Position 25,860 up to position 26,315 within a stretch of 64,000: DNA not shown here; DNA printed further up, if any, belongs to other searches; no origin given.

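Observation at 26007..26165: Unannotated 52-aa GG-leader, Cys/Thr/Ser-rich RiPP-like precursor with no maturase nearby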

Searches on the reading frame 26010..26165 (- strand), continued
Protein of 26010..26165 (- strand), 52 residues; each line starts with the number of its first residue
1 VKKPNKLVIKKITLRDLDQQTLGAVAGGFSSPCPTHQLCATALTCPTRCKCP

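Call 64: search_protein_families(library=ncbifam, alignment_id=A3, max_evalue=0.01)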
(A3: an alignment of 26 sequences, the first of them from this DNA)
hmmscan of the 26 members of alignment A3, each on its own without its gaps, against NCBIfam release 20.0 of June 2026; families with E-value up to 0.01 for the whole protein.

A. member 1, seq(52 aa): 1 family
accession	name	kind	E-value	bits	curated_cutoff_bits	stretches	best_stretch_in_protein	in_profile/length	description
NF038153.1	lant_leader_L1a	domain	0.00011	22.3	22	1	1-28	1-32/32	class I lanthipeptide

B. families by the number of members that match (of 26 scanned): 4 families
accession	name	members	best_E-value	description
NF038153.1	lant_leader_L1a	21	1.2e-06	class I lanthipeptide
TIGR04149.1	GG_sam_targ_CFB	12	5.8e-07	TIGR04149 family rSAM-modified RiPP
TIGR03290.1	CoB_CoM_SS_C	1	0.0011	CoB--CoM heterodisulfide reductase subunit C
TIGR00384.1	dhsB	1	0.0078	succinate dehydrogenase and fumarate reductase iron-sulfur protein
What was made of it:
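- On Class I lanthipeptide precursor, NF038153 (lant_leader_L1a) leader type: 21 of 26 close relatives also match (call 64).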

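Call 65: list_cluster_members(proteins=[P0007, P0014, P0004, P0006, P0023, P0003, P0002, P0010, P0005, P0008])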
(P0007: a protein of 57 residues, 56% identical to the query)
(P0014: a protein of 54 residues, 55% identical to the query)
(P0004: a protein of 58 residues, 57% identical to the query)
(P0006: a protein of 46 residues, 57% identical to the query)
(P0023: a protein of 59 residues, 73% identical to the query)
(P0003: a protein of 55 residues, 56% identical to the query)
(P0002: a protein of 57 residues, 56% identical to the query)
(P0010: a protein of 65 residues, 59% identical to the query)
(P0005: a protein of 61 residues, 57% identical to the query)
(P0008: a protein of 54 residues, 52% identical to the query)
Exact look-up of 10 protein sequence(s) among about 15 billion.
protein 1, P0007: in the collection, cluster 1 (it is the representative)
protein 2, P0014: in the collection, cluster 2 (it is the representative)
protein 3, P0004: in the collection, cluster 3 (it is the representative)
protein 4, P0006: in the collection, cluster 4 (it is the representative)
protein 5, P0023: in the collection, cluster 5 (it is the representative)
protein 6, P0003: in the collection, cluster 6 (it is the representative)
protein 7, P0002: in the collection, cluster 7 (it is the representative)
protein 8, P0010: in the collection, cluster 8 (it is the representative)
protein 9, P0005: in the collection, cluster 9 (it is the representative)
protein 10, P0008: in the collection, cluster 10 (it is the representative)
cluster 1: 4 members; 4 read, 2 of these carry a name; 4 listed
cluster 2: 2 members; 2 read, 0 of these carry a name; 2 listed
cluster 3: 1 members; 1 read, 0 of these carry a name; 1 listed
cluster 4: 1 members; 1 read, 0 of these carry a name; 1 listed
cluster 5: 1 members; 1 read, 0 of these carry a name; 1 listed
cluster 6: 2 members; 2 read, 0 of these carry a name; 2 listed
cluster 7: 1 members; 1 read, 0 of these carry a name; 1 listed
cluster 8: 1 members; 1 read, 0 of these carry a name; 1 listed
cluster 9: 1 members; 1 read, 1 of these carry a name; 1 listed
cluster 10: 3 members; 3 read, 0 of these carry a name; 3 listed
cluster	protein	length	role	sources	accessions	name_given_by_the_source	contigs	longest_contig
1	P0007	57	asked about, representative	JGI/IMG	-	-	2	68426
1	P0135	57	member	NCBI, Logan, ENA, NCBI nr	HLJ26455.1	MAG TPA: class I lanthipeptide [Candidatus Angelobacter sp.] | class I lanthipeptide [Candidatus Angelobacter sp.]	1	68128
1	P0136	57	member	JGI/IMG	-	hypothetical protein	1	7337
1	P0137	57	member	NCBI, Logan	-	-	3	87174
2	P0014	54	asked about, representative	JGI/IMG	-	-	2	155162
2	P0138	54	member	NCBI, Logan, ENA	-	-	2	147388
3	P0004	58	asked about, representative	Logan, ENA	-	-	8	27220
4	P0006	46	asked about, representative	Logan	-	-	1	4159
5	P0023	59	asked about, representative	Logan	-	-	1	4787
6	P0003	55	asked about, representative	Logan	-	-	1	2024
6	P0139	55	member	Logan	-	-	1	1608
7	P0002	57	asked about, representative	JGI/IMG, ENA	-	-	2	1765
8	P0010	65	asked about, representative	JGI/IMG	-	-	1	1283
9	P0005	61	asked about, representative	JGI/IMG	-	natural product precursor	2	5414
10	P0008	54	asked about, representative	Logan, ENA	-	-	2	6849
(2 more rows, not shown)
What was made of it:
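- Its LanA-2 is HLJ26455.1, 'class I lanthipeptide [Candidatus Angelobacter sp.]' (call 65).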

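Call 66: find_encoding_contigs(protein=P0135, flank=10000, max_places=5)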
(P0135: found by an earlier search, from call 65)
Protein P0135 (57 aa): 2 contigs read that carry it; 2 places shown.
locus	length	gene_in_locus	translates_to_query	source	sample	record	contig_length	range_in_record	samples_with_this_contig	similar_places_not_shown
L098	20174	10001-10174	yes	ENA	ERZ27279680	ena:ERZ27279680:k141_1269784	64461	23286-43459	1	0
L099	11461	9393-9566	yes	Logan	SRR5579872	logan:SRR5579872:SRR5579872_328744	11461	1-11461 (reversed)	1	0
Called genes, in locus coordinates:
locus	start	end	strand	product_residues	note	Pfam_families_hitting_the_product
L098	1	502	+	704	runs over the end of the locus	PF03483:B3_4, PF03484:B5, PF17759:tRNA_synthFbeta, PF03147:FDX-ACB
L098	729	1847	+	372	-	PF00155:Aminotran_1_2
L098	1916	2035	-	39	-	-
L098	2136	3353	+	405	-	PF13173:AAA_14, PF13635:DUF4143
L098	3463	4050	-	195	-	PF22564:HAAS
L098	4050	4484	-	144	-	PF03551:PadR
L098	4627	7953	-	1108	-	PF04738:Lant_dehydr_N, PF14028:Lant_dehydr_C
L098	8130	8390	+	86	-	-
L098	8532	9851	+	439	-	PF05147:LANC_like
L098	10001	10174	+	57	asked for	-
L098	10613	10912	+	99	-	PF13870:CCDC113_CCDC96_CC (weak)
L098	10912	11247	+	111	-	PF01906:YbjQ_1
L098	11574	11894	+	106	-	PF05164:ZapA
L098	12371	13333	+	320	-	PF01479:S4, PF00849:PseudoU_synth_2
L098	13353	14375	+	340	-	PF13519:VWA_2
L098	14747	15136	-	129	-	-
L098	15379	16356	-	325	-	-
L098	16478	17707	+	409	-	PF00092:VWA (faint)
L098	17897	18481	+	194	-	PF00025:Arf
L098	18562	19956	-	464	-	PF13191:AAA_16 (faint), PF07724:AAA_2, PF13401:AAA_22 (weak), PF00004:AAA (faint), PF07728:AAA_5 (weak), PF10431:ClpB_D2-small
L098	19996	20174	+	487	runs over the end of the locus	PF13200:DUF4015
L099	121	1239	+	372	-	PF00155:Aminotran_1_2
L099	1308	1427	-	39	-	-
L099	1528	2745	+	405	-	PF13173:AAA_14, PF13635:DUF4143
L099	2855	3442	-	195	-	PF22564:HAAS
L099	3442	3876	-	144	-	PF03551:PadR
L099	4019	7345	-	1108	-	PF04738:Lant_dehydr_N, PF14028:Lant_dehydr_C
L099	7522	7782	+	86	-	-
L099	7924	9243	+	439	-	PF05147:LANC_like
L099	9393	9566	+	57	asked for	-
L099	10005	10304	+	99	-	PF13870:CCDC113_CCDC96_CC (weak)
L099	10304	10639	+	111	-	PF01906:YbjQ_1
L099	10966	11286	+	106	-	PF05164:ZapA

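Call 69: find_encoding_contigs(protein=P0014, flank=10000, max_places=5)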
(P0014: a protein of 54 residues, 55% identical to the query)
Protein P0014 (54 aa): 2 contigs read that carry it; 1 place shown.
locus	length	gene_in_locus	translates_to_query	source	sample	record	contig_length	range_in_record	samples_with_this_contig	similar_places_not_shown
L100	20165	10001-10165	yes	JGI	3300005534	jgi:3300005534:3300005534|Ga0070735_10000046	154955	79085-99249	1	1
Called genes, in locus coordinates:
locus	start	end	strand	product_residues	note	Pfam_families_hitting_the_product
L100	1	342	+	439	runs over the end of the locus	-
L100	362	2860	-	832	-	PF01804:Penicil_amidase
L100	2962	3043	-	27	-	-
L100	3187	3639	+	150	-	PF01475:FUR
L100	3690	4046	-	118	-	PF05635:23S_rRNA_IVP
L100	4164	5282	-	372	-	PF13367:PrsW-protease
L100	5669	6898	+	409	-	-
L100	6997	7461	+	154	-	PF13527:Acetyltransf_9 (faint), PF13673:Acetyltransf_10, PF13420:Acetyltransf_4 (weak), PF00583:Acetyltransf_1, PF13508:Acetyltransf_7, PF08445:FR47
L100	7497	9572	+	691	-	PF05378:Hydant_A_N, PF01968:Hydantoinase_A, PF19278:Hydant_A_C (weak)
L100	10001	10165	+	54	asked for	-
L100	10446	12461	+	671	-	PF19410:DUF5980 (faint)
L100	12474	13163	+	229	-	-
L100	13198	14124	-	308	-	PF08238:Sel1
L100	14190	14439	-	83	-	-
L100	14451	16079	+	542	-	-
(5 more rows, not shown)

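Call 72: search_solved_structures(query=L098:8532-9851:+, max_evalue=0.001, show_alignments=1)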
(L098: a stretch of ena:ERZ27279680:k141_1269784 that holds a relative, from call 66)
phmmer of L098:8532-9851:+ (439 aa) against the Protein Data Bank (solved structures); distinct sequences matched with E-value up to 0.001: 5.
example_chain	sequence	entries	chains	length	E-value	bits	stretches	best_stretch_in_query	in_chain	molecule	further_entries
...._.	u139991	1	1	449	1.8e-15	60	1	84-431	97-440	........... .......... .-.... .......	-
3e6u_A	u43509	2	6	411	8.7e-08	34.7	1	215-357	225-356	LanC-like protein 1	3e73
8d0v_A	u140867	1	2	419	8.8e-08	34.7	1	215-357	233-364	Glutathione S-transferase LANCL1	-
8czk_A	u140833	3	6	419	9.2e-08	34.6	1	215-357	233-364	Glutathione S-transferase LANCL1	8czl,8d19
3t33_A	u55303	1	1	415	6.2e-05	25.3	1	217-357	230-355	G protein coupled receptor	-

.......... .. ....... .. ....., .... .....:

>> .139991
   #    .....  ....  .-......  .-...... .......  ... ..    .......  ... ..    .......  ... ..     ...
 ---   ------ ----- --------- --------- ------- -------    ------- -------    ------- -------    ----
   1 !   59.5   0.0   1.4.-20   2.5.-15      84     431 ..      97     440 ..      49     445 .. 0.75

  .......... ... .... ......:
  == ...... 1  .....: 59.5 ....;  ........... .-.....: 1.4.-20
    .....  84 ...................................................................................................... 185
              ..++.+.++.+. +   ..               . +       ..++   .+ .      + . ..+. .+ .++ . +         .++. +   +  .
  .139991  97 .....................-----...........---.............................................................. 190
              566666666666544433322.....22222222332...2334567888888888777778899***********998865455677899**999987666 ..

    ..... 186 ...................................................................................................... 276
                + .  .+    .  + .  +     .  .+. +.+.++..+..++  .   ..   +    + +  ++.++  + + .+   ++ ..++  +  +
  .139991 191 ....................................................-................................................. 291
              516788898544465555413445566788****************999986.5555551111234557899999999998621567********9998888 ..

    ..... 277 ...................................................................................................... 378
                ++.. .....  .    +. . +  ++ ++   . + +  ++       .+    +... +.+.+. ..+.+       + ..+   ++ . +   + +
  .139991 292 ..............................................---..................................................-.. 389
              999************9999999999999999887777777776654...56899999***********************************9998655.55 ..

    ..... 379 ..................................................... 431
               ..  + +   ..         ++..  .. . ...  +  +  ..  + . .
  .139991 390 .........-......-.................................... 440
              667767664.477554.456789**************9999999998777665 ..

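Call 74: find_homologous_proteins(query=L006:12875-15127:+, max_evalue=1e-30)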
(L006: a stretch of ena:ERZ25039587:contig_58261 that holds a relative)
Query L006:12875-15127:+ (750 aa): 1897 proteins with E <= 1e-30 among 8000 candidates; the best 120 are listed.
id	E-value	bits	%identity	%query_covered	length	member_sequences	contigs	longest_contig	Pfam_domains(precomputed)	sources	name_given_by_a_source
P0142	0.0e+0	1618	100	100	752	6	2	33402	PF00005.34,PF03412.22,PF02463.26,PF00664.29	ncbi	ncbi:MAG: peptidase domain-containing ABC transporter [Candidatus Sulfotelmatobacter sp.]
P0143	0.0e+0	1464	90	100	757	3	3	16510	PF00005.34,PF03412.22,PF02463.26,PF00664.29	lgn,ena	-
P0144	0.0e+0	1446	90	100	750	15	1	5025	PF00005.34,PF03412.22,PF02463.26,PF00664.29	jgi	jgi:ABC-type bacteriocin/lantibiotic exporter with double-glycine peptidase domain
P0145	0.0e+0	1388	86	100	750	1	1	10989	PF00005.34,PF03412.22,PF02463.26,PF00664.29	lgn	-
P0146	0.0e+0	1373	83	100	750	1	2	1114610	PF00005.34,PF03412.22,PF02463.26,PF00664.29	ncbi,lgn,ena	ncbi:MAG: peptidase domain-containing ABC transporter [Candidatus Sulfotelmatobacter sp.]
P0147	0.0e+0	1333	85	98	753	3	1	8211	PF00005.34,PF03412.22,PF02463.26,PF00664.29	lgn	-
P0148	0.0e+0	1332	84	97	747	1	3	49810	PF00005.34,PF03412.22,PF02463.26,PF00664.29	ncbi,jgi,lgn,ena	jgi:ATP-binding cassette subfamily B protein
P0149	0.0e+0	1324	82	100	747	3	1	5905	PF00005.34,PF03412.22,PF00664.29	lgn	-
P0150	0.0e+0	1311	82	98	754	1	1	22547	PF00005.34,PF03412.22,PF00664.29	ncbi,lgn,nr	ncbi:MAG TPA: peptidase domain-containing ABC transporter [Candidatus Angelobacter sp.]|nr:peptidase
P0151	0.0e+0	1300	81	98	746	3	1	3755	PF00005.34,PF03412.22,PF02463.26,PF00664.29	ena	-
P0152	0.0e+0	1299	80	99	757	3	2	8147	PF00005.34,PF03412.22,PF00664.29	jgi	-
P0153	0.0e+0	1298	82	98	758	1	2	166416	PF00005.34,PF03412.22,PF02463.26,PF00664.29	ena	-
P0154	0.0e+0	1297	82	98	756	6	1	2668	PF00005.34,PF03412.22,PF00664.29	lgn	-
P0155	0.0e+0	1294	82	98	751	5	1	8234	PF00005.34,PF03412.22,PF02463.26,PF00664.29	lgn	-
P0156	0.0e+0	1276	80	97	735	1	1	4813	PF00005.34,PF03412.22,PF00664.29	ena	-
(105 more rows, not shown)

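Call 76: list_cluster_members(proteins=[P0150, P0138, P0135])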
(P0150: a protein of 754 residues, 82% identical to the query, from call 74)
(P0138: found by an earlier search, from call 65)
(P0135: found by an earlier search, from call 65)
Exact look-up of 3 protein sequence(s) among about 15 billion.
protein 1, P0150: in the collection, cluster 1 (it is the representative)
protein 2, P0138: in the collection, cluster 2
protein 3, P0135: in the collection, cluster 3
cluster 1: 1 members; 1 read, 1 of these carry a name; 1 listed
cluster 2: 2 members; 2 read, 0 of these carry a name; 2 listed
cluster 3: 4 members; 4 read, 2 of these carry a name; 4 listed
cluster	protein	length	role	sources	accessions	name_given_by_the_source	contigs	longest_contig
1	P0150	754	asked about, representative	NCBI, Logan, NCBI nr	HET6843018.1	MAG TPA: peptidase domain-containing ABC transporter [Candidatus Angelobacter sp.] | peptidase domain-containing ABC transporter [Candidatus Angelobacter sp.]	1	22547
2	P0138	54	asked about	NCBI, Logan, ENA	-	-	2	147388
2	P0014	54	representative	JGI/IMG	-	-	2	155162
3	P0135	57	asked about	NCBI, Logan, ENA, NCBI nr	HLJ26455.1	MAG TPA: class I lanthipeptide [Candidatus Angelobacter sp.] | class I lanthipeptide [Candidatus Angelobacter sp.]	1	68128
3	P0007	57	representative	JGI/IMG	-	-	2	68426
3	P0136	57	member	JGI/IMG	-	hypothetical protein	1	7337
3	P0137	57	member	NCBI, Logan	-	-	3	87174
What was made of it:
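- On Class I lanthipeptide precursor, NF038153 (lant_leader_L1a) leader type: Angelobacter MAG (HET6843018.1; calls 74, 76).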

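Call 81: search_protein_families(library=pfam, proteins=[L098:4627-7953:-, L098:8532-9851:+], max_evalue=0.01)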
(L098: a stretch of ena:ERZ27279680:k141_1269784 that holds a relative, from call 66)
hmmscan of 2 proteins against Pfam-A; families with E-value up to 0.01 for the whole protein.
L098:4627-7953:- (1108 aa): 2 families
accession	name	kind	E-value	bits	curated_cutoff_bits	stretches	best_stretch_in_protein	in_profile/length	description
PF04738.18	Lant_dehydr_N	-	1.1e-153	513.3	28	1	74-734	2-647/649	Lantibiotic dehydratase, N terminus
PF14028.11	Lant_dehydr_C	-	1.5e-66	225.6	24.4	1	817-1089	1-255/255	Lantibiotic biosynthesis dehydratase C-term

L098:8532-9851:+ (439 aa): 1 family
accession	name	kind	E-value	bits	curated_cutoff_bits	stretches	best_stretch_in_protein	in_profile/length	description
PF05147.19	LANC_like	-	7.4e-31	107.4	23.2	1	48-427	15-349/350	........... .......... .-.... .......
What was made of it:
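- Closest known: Nisin-type class I lanthipeptides. Same: The enzyme pair is the same: a LanB dehydratase with Lant_dehydr_N and Lant_dehydr_C, and a LanC cyclase with conserved zinc-ligand motifs (calls 72, 81).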
